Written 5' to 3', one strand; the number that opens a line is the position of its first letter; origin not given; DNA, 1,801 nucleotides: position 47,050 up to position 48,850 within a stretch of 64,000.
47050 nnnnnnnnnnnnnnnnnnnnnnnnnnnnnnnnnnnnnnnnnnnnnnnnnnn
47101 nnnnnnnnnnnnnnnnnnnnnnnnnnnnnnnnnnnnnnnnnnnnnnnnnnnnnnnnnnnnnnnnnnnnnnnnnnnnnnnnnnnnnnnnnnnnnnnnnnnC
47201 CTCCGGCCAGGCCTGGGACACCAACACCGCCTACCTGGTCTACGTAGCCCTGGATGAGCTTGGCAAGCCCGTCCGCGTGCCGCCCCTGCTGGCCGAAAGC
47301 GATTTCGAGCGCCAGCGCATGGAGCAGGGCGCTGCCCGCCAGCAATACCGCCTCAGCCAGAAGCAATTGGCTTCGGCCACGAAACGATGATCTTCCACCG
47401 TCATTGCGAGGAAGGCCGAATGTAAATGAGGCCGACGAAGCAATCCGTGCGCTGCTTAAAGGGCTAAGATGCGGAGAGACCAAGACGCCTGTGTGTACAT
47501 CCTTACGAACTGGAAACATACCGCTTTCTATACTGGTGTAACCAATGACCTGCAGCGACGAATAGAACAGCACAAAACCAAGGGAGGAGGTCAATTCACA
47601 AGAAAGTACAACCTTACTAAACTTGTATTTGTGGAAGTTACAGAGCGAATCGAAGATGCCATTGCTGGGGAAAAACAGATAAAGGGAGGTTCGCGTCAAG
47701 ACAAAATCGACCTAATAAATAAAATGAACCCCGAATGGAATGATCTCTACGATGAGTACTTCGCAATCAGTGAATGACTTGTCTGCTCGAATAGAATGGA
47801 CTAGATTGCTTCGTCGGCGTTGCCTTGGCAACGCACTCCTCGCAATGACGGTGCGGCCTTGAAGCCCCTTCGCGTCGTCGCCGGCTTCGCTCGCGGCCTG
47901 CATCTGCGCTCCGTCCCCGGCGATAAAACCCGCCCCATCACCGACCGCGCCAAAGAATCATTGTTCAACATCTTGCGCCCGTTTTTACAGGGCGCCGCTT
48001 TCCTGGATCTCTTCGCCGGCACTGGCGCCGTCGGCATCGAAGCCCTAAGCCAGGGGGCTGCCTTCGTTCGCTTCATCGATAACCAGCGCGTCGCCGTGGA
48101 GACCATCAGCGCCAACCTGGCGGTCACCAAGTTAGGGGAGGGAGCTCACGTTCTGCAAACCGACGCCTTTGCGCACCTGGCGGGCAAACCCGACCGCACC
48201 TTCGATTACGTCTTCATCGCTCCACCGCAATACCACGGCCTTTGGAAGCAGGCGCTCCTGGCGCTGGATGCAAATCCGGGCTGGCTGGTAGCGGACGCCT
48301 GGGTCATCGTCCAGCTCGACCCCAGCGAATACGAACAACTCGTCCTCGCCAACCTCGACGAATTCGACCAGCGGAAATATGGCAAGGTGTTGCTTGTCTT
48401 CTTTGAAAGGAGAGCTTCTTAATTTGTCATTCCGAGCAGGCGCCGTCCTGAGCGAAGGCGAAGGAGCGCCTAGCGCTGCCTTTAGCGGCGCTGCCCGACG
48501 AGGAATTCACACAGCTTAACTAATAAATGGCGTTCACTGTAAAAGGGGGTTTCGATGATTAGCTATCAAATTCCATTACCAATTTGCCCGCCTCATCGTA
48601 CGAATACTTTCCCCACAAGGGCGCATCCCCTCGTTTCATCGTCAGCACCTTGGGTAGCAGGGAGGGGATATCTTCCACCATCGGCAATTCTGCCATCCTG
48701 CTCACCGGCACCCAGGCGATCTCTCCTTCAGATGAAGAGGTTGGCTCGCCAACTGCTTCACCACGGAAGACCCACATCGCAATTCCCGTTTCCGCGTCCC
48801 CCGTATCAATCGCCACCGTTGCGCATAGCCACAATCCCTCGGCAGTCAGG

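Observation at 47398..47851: Intact small GIY-YIG nuclease gene packaged inside nested perfect inverted repeats: a ~450-bp mobile-element candidate with no transposase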

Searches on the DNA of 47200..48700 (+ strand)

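Call 9: search_rna_families(source=window, start=47200, end=48700, threshold=evalue, max_evalue=10)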
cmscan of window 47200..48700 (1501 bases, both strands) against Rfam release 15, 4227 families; matches with E-value up to 10: 4.
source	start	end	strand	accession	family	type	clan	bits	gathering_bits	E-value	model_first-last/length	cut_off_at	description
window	48178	48227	-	RF00218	SNORD46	Gene; snRNA; snoRNA; CD-box;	CL00061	17.8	40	1.2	1-104/104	no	Small nucleolar RNA SNORD46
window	47346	47435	+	RF03911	mir-1910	Gene; miRNA;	-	17.4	70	1.9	1-80/80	no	mir-1910 microRNA precursor family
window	48420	48514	+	RF02139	HOXA11-AS1_3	Gene; lncRNA;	-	17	50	5.3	1-98/98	no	HOXA11 antisense RNA 1 conserved region 3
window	48396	48422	+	RF00619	U6atac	Gene; snRNA; splicing;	CL00009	13.1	33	2.2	1-126/126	no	U6atac minor spliceosomal RNA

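Call 70: search_rna_families(sources=[L003, L006, L010, L018, L021, L023, L031, L033, L035, L036, L039, L041, L045, L052, L056, L061, L068, L072, L077, L079], threshold=gathering)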
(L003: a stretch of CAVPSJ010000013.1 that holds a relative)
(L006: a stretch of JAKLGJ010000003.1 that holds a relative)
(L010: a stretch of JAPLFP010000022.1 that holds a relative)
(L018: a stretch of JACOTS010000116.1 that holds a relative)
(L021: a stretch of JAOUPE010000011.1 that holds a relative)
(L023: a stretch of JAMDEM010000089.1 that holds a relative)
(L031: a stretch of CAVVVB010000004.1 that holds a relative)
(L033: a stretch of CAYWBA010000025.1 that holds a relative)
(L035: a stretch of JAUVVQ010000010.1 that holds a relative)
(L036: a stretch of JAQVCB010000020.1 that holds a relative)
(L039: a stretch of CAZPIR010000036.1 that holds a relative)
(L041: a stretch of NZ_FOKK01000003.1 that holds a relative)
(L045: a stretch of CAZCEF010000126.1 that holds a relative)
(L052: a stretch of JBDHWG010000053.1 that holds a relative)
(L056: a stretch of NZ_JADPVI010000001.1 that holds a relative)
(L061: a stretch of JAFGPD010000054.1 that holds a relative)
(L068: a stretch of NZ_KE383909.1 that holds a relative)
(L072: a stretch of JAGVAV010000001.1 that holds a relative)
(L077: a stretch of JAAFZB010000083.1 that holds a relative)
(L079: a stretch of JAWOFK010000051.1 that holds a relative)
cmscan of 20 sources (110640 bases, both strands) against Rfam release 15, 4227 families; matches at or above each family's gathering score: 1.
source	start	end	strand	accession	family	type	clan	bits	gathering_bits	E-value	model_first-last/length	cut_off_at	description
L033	4865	5048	+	RF00013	6S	Gene;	-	64.9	46.4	2.5e-10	1-187/187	no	6S / SsrS RNA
